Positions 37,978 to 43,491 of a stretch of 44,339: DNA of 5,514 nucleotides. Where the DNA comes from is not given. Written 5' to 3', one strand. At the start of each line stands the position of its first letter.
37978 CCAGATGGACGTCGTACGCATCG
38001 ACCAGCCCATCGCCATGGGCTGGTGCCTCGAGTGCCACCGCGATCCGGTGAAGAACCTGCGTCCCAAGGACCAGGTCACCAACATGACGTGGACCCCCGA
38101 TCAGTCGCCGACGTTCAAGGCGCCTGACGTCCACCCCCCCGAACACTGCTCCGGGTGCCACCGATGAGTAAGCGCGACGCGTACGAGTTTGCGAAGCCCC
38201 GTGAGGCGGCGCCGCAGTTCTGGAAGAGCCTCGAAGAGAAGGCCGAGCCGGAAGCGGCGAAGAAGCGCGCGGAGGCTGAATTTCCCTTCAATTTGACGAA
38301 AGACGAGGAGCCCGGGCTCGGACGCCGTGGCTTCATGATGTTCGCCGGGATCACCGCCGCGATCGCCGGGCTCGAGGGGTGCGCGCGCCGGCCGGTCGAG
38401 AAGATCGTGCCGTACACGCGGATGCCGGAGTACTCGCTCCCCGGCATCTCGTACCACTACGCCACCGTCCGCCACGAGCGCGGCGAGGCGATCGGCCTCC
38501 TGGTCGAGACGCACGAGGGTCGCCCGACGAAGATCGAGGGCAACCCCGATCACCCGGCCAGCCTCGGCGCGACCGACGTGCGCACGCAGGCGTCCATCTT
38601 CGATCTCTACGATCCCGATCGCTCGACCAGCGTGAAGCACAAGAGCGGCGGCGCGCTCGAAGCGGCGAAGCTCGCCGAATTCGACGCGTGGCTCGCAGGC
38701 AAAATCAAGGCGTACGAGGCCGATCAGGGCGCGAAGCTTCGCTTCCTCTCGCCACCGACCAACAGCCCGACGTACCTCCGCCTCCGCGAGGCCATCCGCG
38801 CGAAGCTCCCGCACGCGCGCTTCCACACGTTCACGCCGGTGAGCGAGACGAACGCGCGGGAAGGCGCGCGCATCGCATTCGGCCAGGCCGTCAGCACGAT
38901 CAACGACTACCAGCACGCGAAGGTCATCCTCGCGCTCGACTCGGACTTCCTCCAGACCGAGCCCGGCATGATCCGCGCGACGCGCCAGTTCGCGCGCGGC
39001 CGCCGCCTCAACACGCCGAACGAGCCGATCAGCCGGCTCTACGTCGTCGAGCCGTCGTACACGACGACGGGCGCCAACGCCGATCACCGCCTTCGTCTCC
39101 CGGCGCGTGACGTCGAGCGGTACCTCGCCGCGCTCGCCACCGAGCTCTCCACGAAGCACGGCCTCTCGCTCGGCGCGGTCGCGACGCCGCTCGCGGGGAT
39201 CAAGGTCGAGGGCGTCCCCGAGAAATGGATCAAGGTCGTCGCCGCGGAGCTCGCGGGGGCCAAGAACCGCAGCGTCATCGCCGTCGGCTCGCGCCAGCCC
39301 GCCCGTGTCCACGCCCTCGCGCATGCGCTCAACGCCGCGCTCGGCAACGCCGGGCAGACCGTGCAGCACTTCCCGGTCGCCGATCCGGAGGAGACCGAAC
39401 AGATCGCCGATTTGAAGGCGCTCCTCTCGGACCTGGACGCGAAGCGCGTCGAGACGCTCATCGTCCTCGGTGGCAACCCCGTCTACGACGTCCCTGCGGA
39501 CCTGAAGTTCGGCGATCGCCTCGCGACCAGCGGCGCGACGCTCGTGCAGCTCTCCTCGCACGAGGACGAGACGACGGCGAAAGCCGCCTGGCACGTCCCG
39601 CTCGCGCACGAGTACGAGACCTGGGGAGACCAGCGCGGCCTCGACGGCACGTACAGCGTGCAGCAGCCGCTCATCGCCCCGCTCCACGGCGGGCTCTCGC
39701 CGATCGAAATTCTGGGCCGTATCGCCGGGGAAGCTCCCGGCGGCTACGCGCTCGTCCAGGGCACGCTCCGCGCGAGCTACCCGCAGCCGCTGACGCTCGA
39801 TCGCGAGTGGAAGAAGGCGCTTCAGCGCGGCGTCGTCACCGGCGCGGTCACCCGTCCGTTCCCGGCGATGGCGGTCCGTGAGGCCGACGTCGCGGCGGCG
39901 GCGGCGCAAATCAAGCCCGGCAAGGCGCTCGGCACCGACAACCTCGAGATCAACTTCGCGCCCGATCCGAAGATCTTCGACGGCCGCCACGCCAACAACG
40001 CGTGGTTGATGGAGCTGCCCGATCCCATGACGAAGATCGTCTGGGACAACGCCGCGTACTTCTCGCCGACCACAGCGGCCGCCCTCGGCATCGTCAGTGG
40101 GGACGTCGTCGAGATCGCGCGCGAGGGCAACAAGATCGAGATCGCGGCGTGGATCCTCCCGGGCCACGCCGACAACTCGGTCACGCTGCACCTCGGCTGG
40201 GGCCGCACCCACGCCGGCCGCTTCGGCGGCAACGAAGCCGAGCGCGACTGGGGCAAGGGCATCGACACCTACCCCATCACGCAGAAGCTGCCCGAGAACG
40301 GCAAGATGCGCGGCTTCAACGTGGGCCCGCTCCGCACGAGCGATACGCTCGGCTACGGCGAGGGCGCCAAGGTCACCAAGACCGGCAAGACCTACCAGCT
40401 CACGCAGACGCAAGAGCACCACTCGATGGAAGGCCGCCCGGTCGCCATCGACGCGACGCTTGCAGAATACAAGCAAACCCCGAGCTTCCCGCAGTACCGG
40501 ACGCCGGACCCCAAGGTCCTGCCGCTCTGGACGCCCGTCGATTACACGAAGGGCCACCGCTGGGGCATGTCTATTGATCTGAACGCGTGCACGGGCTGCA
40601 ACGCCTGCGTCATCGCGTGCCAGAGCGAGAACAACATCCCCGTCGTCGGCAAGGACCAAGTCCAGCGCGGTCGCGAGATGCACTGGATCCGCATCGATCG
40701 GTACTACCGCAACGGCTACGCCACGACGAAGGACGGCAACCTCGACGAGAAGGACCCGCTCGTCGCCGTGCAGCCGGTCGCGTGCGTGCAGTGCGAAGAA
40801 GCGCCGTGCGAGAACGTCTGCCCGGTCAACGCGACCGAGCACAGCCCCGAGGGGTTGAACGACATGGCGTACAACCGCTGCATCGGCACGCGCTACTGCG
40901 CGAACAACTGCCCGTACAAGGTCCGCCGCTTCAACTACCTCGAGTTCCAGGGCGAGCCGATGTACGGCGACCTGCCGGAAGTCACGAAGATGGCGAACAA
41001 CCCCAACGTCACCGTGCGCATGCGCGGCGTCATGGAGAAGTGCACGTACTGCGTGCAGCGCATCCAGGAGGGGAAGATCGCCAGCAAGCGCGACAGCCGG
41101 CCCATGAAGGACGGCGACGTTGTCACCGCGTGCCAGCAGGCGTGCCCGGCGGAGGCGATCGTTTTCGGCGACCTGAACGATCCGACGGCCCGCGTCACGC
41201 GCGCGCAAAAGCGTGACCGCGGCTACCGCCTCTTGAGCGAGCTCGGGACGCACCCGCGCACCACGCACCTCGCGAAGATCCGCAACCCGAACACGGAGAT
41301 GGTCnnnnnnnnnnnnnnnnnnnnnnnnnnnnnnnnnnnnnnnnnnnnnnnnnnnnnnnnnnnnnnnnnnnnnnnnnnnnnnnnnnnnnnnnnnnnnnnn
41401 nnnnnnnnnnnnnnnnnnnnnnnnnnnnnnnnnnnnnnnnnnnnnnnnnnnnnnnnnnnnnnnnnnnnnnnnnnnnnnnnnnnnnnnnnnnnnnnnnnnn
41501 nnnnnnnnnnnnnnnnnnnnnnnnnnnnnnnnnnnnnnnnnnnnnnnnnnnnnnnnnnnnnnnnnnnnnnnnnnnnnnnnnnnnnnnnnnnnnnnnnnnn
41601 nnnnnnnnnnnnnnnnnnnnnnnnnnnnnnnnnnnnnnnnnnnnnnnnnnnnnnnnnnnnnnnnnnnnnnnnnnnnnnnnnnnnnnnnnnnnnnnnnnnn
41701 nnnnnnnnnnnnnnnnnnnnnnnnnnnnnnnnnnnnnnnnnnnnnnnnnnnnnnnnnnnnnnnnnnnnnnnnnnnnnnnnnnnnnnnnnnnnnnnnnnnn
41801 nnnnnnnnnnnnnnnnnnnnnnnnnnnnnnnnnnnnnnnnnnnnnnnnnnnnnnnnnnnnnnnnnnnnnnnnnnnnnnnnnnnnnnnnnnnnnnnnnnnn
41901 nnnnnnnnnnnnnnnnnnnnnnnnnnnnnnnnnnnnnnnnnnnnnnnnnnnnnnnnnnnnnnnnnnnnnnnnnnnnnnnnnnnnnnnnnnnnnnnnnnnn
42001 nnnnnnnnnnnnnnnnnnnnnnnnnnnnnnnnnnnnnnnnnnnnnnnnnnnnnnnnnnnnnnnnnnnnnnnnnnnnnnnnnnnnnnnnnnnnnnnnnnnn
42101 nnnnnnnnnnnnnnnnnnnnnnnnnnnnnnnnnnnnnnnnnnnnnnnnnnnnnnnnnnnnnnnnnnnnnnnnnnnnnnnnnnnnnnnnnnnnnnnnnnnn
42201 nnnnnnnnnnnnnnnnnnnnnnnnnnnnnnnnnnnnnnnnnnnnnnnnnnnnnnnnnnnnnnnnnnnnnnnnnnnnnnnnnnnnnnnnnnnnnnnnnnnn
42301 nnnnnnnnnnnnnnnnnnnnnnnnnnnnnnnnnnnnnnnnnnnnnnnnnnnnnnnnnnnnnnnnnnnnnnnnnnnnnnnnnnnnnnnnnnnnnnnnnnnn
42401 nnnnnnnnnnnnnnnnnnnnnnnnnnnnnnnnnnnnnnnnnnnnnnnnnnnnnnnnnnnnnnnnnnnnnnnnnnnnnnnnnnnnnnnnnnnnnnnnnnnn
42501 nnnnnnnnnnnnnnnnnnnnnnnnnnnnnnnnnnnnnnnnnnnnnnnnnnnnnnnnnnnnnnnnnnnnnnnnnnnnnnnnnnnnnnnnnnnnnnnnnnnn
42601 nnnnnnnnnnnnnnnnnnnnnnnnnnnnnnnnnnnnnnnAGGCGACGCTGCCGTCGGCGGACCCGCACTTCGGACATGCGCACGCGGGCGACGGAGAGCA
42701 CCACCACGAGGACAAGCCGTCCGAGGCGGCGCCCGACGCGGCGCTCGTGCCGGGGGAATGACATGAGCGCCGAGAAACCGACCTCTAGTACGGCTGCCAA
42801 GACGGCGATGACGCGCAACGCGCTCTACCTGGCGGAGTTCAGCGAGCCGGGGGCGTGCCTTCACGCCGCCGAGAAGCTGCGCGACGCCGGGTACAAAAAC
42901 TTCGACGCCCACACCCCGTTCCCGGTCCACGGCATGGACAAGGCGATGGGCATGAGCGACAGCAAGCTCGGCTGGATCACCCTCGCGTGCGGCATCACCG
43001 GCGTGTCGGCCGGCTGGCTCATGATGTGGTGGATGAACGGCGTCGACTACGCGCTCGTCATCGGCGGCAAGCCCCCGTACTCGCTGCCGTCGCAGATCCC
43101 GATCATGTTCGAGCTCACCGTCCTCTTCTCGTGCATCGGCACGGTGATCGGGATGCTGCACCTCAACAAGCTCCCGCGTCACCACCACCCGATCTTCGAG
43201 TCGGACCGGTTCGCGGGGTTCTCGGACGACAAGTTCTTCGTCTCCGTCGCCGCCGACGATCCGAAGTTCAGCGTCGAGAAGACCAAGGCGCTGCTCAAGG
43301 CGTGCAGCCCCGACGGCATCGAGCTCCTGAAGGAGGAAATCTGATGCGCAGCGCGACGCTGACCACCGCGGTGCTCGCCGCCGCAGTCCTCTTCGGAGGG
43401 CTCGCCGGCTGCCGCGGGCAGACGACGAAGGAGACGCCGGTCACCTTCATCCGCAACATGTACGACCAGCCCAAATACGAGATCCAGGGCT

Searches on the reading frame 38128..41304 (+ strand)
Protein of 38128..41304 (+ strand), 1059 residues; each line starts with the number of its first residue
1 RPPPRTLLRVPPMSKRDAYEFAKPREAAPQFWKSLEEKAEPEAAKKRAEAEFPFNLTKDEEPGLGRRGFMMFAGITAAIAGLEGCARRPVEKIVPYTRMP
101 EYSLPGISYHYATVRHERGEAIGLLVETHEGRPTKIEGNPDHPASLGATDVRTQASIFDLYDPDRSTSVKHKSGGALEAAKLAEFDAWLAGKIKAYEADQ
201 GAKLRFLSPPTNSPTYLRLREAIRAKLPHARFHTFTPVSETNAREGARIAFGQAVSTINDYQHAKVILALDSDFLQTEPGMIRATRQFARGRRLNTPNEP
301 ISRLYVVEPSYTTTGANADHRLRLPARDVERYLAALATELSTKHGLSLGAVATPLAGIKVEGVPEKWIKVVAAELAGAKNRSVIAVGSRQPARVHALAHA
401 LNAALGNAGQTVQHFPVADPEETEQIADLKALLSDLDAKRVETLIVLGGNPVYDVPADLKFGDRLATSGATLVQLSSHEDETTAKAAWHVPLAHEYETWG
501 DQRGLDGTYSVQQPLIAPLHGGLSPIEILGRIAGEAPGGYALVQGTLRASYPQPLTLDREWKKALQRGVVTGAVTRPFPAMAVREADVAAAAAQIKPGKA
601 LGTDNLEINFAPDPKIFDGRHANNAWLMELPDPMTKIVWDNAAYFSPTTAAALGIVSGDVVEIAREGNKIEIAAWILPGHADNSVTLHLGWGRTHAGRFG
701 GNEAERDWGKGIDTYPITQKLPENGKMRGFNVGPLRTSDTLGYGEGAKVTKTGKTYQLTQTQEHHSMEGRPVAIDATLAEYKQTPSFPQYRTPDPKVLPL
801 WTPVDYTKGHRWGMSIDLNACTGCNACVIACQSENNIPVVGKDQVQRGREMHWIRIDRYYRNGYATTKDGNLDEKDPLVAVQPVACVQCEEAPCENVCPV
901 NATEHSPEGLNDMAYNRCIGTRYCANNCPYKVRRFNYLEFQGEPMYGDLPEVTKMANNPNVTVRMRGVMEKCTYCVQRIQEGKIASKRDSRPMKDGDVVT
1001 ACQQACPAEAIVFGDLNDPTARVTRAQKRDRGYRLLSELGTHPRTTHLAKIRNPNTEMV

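Call 64: search_protein_families(library=pfam, proteins=[window:38128-41304:+], max_evalue=0.0001)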
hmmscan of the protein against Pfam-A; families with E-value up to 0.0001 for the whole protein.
window:38128-41304:+ (1059 aa): 7 families
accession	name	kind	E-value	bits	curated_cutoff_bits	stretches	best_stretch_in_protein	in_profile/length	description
PF12838.12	Fer4_7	-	1.3e-14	54.9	27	2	821-902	2-52/52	4Fe-4S dicluster domain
PF13247.11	Fer4_11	-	9.3e-07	29.4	26.2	0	881-936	5-62/100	4Fe-4S dicluster domain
PF13183.11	Fer4_8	-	2.6e-06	28.3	27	0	818-901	2-67/68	4Fe-4S dicluster domain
PF13237.11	Fer4_10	-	2.8e-06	27.6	25.5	0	814-832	2-21/53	4Fe-4S dicluster domain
PF12837.12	Fer4_6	-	7.4e-06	26.1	25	0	815-831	3-19/24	4Fe-4S binding domain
PF01568.27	Molydop_binding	-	2.8e-05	24.5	26.8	1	640-693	29-82/110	Molydopterin dinucleotide binding domain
PF13187.11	Fer4_9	-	6.4e-05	23.3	27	0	820-902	1-51/52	4Fe-4S dicluster domain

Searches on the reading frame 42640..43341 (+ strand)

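Call 64: search_protein_families(library=pfam, proteins=[window:42640-43341:+], max_evalue=0.0001)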
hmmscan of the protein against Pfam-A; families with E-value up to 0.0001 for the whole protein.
window:42640-43341:+ (234 aa): 1 family
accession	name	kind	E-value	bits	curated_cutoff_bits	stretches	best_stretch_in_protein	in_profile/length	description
PF11821.13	ActD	-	7.5e-65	218.2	25.7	1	63-227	3-168/170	Alternative complex III, ActD subunit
